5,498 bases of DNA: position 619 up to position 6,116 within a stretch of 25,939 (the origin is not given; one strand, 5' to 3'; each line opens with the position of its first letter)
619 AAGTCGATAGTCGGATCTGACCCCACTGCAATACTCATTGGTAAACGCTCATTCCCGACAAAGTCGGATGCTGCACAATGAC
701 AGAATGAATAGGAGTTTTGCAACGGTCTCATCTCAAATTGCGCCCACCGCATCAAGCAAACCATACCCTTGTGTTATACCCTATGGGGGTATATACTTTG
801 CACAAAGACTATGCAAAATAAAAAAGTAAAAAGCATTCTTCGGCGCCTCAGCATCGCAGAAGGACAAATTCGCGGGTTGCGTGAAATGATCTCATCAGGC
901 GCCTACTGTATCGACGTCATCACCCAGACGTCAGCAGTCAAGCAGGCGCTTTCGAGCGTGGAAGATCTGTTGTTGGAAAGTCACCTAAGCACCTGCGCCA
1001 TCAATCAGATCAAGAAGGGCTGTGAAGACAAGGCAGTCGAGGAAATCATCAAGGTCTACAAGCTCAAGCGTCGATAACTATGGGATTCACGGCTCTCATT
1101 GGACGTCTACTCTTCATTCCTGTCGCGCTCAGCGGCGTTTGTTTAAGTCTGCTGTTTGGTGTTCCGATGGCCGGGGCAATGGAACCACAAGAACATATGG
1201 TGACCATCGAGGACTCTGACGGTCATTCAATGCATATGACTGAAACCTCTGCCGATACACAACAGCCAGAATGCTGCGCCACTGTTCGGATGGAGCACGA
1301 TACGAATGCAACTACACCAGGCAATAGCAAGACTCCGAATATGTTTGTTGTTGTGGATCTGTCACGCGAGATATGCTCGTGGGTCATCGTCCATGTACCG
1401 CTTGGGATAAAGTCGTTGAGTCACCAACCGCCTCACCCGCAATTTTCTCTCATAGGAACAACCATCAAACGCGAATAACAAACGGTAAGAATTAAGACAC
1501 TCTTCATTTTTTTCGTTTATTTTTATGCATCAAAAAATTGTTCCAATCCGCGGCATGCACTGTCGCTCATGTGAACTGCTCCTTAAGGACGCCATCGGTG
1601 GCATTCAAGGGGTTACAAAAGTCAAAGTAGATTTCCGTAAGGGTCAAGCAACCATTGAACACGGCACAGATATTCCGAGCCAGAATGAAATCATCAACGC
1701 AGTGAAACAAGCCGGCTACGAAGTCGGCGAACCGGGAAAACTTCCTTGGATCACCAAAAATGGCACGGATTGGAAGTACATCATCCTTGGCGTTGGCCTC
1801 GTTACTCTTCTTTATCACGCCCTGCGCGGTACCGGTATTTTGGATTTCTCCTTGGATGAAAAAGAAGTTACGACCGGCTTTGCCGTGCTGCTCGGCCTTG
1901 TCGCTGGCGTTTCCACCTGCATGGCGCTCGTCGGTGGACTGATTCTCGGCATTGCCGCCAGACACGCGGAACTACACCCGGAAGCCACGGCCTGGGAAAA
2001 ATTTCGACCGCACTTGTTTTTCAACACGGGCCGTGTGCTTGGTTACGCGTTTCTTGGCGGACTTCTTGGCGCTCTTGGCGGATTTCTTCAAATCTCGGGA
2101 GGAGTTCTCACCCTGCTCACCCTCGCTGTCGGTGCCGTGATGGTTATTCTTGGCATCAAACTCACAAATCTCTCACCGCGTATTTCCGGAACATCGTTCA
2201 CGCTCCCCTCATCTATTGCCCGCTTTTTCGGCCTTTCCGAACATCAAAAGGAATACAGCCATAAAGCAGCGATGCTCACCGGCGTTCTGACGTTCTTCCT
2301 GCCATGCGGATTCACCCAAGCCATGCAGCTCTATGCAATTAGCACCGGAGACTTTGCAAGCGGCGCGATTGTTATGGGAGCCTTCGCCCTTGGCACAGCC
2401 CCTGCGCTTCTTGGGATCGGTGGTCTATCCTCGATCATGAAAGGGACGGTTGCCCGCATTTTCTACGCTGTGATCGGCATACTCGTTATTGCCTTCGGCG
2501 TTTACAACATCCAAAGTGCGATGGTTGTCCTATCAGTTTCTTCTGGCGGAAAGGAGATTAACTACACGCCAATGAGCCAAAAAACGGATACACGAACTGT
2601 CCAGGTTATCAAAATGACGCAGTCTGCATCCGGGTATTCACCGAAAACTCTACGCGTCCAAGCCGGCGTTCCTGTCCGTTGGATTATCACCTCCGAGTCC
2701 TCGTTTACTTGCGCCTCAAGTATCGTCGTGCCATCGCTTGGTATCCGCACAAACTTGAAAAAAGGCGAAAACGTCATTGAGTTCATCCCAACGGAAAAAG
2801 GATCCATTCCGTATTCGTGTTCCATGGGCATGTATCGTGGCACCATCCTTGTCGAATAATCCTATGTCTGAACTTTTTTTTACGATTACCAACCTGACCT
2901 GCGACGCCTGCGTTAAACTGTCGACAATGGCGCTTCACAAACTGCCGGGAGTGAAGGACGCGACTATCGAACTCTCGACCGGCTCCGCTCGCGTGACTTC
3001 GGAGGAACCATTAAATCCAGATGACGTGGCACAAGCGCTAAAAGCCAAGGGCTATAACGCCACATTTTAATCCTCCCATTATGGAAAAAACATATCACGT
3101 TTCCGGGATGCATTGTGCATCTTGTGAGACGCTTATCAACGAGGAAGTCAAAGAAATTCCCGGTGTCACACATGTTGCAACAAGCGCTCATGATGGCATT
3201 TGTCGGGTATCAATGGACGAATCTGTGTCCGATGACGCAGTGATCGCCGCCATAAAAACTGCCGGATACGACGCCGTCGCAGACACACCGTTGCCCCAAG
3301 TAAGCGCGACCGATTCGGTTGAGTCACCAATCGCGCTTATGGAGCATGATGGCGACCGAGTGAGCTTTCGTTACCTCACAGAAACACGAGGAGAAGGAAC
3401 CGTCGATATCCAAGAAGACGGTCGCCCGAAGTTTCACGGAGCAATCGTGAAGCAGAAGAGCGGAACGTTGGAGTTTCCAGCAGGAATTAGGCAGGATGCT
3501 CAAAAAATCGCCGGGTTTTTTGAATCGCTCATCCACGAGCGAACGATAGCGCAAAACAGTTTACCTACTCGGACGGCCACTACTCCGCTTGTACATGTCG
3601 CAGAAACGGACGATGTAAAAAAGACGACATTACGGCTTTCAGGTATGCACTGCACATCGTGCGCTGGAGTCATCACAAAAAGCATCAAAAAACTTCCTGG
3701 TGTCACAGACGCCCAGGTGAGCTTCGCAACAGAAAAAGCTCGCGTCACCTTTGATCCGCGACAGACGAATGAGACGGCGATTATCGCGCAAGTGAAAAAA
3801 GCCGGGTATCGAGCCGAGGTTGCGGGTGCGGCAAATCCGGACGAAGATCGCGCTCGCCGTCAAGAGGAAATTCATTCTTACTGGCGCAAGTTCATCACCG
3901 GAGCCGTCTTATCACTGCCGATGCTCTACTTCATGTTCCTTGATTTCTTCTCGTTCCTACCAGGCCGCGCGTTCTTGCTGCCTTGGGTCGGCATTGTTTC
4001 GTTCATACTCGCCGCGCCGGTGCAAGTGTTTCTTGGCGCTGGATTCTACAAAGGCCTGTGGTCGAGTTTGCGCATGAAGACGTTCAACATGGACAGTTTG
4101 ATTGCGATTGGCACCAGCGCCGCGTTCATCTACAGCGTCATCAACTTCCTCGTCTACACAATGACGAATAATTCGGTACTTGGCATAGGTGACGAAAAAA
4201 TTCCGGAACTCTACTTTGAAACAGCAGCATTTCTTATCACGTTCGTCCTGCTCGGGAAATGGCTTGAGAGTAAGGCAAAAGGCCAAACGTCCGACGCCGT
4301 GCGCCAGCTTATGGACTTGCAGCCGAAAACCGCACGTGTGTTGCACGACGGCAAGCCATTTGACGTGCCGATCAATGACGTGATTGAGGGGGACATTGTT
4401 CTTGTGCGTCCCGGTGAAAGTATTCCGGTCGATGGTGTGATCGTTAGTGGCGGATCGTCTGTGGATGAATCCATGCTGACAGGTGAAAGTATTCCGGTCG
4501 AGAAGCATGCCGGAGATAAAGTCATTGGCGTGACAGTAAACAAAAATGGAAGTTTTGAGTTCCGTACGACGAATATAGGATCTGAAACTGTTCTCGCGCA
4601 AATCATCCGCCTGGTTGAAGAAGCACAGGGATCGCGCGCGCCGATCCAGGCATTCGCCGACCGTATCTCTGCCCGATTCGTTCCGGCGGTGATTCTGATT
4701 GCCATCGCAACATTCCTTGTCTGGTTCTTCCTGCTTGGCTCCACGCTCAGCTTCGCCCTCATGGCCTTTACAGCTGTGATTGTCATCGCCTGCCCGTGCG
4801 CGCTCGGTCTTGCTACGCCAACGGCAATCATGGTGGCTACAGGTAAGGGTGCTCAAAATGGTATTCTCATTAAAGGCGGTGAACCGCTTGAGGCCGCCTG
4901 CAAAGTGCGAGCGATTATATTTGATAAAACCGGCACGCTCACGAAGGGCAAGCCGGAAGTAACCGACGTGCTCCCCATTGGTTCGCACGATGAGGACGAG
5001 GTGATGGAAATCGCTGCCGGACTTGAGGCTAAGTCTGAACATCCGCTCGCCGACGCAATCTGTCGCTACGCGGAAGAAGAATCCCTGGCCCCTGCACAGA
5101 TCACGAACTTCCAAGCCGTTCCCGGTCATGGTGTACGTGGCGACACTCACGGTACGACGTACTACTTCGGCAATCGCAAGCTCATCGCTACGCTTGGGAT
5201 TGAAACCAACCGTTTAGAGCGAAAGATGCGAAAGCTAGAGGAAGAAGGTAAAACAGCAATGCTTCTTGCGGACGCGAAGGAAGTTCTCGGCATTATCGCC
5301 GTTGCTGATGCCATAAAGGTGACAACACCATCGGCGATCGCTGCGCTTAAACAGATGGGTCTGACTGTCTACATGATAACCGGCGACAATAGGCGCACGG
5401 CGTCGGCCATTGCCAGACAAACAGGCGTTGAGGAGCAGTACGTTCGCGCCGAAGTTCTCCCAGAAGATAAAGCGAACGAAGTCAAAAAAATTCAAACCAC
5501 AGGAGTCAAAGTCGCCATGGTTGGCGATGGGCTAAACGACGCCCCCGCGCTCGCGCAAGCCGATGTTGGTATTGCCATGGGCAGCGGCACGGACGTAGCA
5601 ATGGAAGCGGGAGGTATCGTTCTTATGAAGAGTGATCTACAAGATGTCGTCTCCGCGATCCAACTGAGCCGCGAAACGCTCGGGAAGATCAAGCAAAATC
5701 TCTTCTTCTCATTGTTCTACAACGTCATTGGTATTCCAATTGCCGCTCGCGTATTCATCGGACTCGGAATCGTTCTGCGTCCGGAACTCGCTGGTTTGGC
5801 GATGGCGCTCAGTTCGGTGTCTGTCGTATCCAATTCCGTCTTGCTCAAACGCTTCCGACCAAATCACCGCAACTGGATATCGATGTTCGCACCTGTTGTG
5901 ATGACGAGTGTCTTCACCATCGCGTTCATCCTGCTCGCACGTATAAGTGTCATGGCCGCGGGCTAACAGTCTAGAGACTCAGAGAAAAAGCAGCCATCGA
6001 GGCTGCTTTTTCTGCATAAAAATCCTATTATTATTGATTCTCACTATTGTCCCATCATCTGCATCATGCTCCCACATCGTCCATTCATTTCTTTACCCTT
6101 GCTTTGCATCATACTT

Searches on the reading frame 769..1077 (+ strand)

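Call 11: search_protein_families(library=pfam, proteins=[window:769-1077:+], max_evalue=0.01)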
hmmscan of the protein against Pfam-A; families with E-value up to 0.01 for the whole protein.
window:769-1077:+ (102 aa): 1 family
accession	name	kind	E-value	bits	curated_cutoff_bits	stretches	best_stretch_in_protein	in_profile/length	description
PF02583.22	Trns_repr_metal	-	3.8e-23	82.1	22.8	1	21-97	3-76/78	Metal-sensitive transcriptional repressor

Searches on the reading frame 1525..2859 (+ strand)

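Call 11: search_protein_families(library=pfam, proteins=[window:1525-2859:+], max_evalue=0.01)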
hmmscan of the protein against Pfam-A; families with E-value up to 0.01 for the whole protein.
window:1525-2859:+ (444 aa): 4 families
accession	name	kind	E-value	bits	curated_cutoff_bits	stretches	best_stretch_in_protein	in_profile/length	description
PF13386.12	DsbD_2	-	2.6e-31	109.5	24.9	1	120-327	2-199/199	Cytochrome C biogenesis protein transmembrane region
PF00403.32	HMA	-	9.6e-13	48.8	24.8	1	6-66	2-62/62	Heavy-metal-associated domain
PF13473.12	Cupredoxin_1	-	1.8e-10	41.2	27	1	350-443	11-104/104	Cupredoxin-like domain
PF19803.4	DUF6286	-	0.0018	19.2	35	1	10-63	34-87/108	Family of unknown function (DUF6286)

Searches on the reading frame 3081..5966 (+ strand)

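Call 11: search_protein_families(library=pfam, proteins=[window:3081-5966:+], max_evalue=0.01)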
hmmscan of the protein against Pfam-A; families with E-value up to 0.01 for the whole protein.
window:3081-5966:+ (961 aa): 5 families
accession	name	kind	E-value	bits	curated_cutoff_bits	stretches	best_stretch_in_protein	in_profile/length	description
PF00122.25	E1-E2_ATPase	-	2.4e-61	206.9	28.1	1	413-592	2-180/181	E1-E2 ATPase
PF00702.32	Hydrolase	-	1.1e-38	134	26.4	1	609-828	1-191/191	haloacid dehalogenase-like hydrolase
PF00403.32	HMA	-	9.6e-32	109.6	24.8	2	183-243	1-61/62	Heavy-metal-associated domain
PF19803.4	DUF6286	-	7.3e-05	23.6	35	0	179-241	31-87/108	Family of unknown function (DUF6286)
PF08282.18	Hydrolase_3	-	0.00039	20.7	20.9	1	804-847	199-242/255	haloacid dehalogenase-like hydrolase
